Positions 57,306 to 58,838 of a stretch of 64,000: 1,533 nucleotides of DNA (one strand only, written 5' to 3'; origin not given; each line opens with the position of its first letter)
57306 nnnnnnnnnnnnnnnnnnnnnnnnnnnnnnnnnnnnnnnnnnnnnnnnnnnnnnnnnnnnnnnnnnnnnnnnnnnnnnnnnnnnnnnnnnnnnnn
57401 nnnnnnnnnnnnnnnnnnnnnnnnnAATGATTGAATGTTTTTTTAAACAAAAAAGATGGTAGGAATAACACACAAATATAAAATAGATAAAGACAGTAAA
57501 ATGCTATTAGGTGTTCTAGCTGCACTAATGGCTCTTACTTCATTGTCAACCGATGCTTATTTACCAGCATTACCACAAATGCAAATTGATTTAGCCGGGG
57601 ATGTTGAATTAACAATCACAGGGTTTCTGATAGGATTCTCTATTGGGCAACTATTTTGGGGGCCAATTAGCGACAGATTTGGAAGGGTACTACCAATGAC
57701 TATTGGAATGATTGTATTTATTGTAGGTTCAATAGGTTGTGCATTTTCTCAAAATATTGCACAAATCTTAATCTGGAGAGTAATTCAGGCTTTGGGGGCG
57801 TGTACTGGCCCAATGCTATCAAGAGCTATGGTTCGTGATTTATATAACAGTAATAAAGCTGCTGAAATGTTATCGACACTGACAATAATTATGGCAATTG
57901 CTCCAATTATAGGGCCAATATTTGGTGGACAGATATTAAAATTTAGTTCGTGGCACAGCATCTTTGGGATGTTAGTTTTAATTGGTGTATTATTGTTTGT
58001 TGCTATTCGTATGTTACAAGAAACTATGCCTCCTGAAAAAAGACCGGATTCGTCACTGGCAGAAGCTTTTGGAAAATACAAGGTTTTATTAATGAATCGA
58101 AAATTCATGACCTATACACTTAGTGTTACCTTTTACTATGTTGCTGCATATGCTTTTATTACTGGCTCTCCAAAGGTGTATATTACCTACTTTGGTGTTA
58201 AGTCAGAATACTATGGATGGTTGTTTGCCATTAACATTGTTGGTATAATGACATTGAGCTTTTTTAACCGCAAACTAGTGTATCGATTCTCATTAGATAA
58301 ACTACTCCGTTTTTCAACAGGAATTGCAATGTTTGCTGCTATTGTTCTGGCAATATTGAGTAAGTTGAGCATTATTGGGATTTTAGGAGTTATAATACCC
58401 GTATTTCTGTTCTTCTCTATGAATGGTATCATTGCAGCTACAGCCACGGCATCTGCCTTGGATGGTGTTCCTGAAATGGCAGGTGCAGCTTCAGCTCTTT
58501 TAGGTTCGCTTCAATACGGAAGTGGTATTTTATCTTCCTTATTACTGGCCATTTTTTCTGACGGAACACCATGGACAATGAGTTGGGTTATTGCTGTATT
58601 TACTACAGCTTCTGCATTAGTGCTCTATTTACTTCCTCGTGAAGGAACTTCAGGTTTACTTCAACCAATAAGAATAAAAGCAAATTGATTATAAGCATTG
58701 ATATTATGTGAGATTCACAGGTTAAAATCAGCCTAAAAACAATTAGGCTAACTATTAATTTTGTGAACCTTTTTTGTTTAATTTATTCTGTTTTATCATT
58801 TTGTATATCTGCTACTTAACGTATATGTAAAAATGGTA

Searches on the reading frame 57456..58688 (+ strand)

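Call 59: search_protein_families(library=pfam, proteins=[window:57456-58688:+], max_evalue=0.00001)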
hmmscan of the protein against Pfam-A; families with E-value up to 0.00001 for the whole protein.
window:57456-58688:+ (410 aa): 2 families
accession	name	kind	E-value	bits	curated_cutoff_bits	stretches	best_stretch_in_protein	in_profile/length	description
PF07690.21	MFS_1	-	3.1e-41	141.9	33.4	1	22-360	2-346/347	Major Facilitator Superfamily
PF00083.30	Sugar_tr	-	1.9e-11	44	22.3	1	19-190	17-194/452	Sugar (and other) transporter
